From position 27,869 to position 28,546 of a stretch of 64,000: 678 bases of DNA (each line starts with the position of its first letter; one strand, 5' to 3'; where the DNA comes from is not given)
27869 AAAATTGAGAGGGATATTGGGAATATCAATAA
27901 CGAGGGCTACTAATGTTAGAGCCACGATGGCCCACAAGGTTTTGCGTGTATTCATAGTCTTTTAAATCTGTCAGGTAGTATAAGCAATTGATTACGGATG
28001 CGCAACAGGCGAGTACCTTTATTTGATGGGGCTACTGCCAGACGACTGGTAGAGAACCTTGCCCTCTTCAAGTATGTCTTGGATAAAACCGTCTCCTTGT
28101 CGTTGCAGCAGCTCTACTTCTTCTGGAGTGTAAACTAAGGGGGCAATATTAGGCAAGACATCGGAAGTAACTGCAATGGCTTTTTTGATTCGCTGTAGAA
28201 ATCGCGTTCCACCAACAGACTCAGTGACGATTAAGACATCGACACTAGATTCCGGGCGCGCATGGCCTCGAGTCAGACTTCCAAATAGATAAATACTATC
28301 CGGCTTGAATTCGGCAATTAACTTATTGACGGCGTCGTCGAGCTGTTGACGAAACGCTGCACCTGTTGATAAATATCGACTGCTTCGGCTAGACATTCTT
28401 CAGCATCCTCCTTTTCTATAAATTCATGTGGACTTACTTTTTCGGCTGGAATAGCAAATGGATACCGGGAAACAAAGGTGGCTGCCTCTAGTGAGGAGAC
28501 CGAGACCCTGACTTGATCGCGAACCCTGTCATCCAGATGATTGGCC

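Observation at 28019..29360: Three-gene overlapping operon: wHTH/degenerate-NTase regulator, HEPN, then MNT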

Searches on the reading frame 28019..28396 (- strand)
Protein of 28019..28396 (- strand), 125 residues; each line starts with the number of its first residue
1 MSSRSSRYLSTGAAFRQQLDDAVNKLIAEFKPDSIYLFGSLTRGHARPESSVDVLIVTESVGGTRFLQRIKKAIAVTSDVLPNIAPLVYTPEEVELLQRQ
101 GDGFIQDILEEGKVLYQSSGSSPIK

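Call 3: search_protein_families(library=pfam, proteins=[window:28019-28396:-], max_evalue=1)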
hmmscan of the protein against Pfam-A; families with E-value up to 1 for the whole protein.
window:28019-28396:- (125 aa): 3 families
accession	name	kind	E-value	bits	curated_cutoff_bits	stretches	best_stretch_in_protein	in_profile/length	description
PF18765.7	Polbeta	-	3.5e-09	37.2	26.9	1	28-118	8-90/93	Polymerase beta, Nucleotidyltransferase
PF01909.29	NTP_transf_2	-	1.4e-08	35.4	21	1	25-113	7-91/93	Nucleotidyltransferase domain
PF22600.2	MTPAP-like_central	-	0.0039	17.7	27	1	13-63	23-70/139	Poly(A) RNA polymerase, mitochondrial-like, central palm domain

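Call 4: search_protein_families(library=ncbifam, proteins=[window:28019-28396:-], max_evalue=1)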
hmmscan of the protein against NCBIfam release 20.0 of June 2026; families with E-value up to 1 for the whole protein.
window:28019-28396:- (125 aa): 10 families
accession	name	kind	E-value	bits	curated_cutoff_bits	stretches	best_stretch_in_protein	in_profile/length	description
NF051895.1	anti_phage_HalB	equivalog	4.5e-07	29.7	190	1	35-120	2-74/211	anti-phage Hailong system nucleotidyltransferase HalB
NF047752.1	MntA_antitoxin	equivalog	4.6e-07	29.7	60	1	29-118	4-83/106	type VII toxin-antitoxin system MntA family adenylyltransferase antitoxin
NF012212.1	ANT_9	subfamily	0.00028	20.3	340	1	34-60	23-49/249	aminoglycoside nucleotidyltransferase ANT(9)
NF033220.1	ANT_3pp_II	equivalog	0.00058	19.3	400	1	17-68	8-58/258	ANT(3'')-II family aminoglycoside nucleotidyltransferase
NF045909.1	ANT_9_Ic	equivalog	0.021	14.1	505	1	34-60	29-55/259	aminoglycoside nucleotidyltransferase ANT(9)-Ic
NF010309.0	PRK13746.1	subfamily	0.032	13.6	193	1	17-58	11-54/263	aminoglycoside adenylyltransferase family protein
NF003347.0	PRK04374.1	equivalog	0.045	11.9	1567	1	16-89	56-129/869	[protein-PII] uridylyltransferase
NF053581.1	ANT_3pp_Ic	exception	0.086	12.3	545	1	13-60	7-56/265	aminoglycoside nucleotidyltransferase ANT(3'')-Ic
NF008638.0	PRK11628.1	equivalog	0.11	12.7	137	1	24-82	9-69/105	transcriptional regulator BolA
NF002837.0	PRK03059.1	equivalog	0.13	10.2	1010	1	17-93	44-123/857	[protein-PII] uridylyltransferase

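Call 5: search_protein_families(library=padloc, proteins=[window:28019-28396:-], max_evalue=1)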
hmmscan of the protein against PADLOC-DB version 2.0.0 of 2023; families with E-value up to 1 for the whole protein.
window:28019-28396:- (125 aa): 9 families
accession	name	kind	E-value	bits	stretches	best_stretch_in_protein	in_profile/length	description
PDLC04368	PDC-M05A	-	8.5e-11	40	1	16-115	93-187/201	-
PDLC04903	PDC-S09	-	6.5e-08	30.9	1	32-113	26-106/108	-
PDLC04904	PDC-S09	-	5.1e-07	27.8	1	17-62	10-55/104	-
PDLC04369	PDC-M05A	-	7.3e-07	27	1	32-114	103-182/201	-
PDLC04902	PDC-S09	-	7.4e-07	27.4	1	18-60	7-49/97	-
PDLC04906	PDC-S09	-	1.3e-06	26.7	1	17-60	9-52/98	-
PDLC04372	PDC-M05A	-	1.4e-06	26.7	1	17-116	63-157/167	-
PDLC04907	PDC-S09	-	6.5e-06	24.3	1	17-81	12-75/114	-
PDLC04905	PDC-S09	-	0.00097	17.4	1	20-60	9-50/101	-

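Call 45: search_solved_structures(query=window:28019-28396:-, max_evalue=1, show_alignments=4)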
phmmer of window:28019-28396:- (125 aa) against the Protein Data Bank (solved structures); distinct sequences matched with E-value up to 1: 10.
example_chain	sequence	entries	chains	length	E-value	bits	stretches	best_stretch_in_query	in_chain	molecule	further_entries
1wot_A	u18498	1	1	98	0.027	17.9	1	21-68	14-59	PUTATIVE MINIMAL NUCLEOTIDYLTRANSFERASE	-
9dbj_A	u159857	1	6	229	0.12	15.8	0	33-119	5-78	HalB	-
9dbh_A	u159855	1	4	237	0.12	15.7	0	33-119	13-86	HalB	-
1no5_A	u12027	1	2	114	0.16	15.4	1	23-76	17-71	Hypothetical protein HI0073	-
7xs4_A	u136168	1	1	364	0.17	15.3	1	19-88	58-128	UTP:RNA uridylyltransferase 1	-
6l3f_A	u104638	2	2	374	0.18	15.2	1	19-88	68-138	UTP:RNA uridylyltransferase 1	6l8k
5yep_A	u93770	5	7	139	0.47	13.9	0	21-80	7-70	Toxin-antitoxin system antidote Mnt family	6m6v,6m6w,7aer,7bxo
2rff_A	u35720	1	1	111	0.62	13.5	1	24-68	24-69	Putative nucleotidyltransferase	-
7uy4_A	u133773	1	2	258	0.69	13.4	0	18-57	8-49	Aminoglycoside (3'') (9) adenylyltransferase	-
9z7q_I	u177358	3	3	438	0.86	13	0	21-59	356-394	Cmr1-MntA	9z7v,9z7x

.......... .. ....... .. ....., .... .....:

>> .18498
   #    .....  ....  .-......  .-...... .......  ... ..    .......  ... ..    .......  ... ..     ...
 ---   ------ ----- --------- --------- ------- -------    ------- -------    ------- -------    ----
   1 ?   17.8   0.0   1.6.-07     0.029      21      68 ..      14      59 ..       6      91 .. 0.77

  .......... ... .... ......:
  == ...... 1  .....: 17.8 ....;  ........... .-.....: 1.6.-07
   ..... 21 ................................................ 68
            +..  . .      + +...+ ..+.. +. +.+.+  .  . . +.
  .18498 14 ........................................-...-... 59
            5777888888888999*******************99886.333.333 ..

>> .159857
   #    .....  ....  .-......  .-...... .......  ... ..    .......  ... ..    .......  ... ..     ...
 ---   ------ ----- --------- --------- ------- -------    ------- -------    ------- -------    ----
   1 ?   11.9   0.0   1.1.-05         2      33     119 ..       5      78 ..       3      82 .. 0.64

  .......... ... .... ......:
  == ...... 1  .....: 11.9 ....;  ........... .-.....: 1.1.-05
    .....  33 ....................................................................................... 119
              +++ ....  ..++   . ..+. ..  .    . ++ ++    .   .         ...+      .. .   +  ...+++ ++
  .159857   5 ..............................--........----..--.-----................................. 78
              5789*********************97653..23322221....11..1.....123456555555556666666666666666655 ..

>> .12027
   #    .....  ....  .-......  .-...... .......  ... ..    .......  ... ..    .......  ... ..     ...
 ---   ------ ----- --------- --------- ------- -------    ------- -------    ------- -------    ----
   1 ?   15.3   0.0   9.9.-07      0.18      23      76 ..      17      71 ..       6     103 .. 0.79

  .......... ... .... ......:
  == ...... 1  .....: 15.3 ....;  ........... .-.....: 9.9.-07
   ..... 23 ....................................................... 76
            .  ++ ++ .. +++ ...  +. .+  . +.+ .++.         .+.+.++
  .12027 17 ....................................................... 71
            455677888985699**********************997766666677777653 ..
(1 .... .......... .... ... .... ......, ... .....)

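Call 87: find_homologous_proteins(query=window:28019-28396:-)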
Query window:28019-28396:- (125 aa): 32 proteins with E <= 0.001 among 40 candidates.
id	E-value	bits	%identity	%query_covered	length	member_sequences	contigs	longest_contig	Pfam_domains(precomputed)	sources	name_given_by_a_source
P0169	1.5e-72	259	100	100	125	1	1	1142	PF18765.8,PF01909.30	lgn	-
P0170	1.5e-53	198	80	94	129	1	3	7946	PF18765.8,PF01909.30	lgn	-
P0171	5.2e-53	196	79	95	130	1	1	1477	PF18765.8,PF01909.30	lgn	-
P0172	5.4e-44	167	72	94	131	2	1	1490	PF18765.8,PF01909.30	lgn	-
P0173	7.6e-40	153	64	94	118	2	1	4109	PF18765.8,PF01909.30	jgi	jgi:predicted nucleotidyltransferase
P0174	1.4e-39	153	61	97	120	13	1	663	PF18765.8,PF01909.30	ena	-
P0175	9.6e-38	147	63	96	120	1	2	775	PF18765.8,PF01909.30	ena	-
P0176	1.2e-36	143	61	93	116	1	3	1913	PF18765.8,PF01909.30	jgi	jgi:predicted nucleotidyltransferase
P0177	2.8e-36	142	61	94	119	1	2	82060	PF18765.8,PF01909.30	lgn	-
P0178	2.5e-35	139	58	94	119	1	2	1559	PF18765.8,PF01909.30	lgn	-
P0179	3.3e-33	132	58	87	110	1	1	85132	PF18765.8,PF01909.30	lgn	-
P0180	1.3e-29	120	65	74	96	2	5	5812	PF18765.8,PF01909.30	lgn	-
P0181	1.2e-28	117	67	70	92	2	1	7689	PF18765.8,PF01909.30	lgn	-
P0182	2.3e-28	116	61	71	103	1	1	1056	PF18765.8,PF01909.30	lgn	-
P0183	2.0e-26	110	58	79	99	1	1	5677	PF18765.8,PF01909.30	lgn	-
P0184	8.7e-22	95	60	66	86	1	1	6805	PF18765.8,PF01909.30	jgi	jgi:predicted nucleotidyltransferase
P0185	6.9e-13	67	43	74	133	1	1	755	PF18765.8,PF01909.30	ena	-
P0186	1.4e-12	66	38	88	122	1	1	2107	PF18765.8,PF01909.30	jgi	jgi:predicted nucleotidyltransferase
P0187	2.1e-12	65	44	71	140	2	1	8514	PF18765.8,PF01909.30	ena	-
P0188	2.3e-12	65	44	74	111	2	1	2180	PF18765.8,PF01909.30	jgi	-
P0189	1.5e-11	62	35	93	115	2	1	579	PF18765.8,PF01909.30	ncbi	-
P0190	1.9e-11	62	37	82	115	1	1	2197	PF18765.8,PF01909.30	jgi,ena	-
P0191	2.0e-10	59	35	82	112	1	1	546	PF18765.8,PF01909.30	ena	-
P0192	7.3e-10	57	35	84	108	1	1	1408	PF18765.8,PF01909.30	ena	-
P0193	7.9e-10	57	36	84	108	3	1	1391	PF18765.8,PF01909.30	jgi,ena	-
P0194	1.6e-9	56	39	80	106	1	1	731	PF18765.8,PF01909.30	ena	-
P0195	1.6e-9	56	36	84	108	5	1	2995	PF18765.8,PF01909.30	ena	-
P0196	2.2e-9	55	37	82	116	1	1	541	PF18765.8,PF01909.30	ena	-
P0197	3.0e-8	52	39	75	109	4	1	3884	PF18765.8,PF01909.30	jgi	jgi:predicted nucleotidyltransferase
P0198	1.0e-6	47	37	80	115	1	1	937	PF18765.8,PF01909.30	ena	-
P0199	2.2e-4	39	32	82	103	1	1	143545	PF18765.8,PF01909.30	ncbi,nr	ncbi:MAG: nucleotidyltransferase domain-containing protein [bacterium]|nr:nucleotidyltransferase dom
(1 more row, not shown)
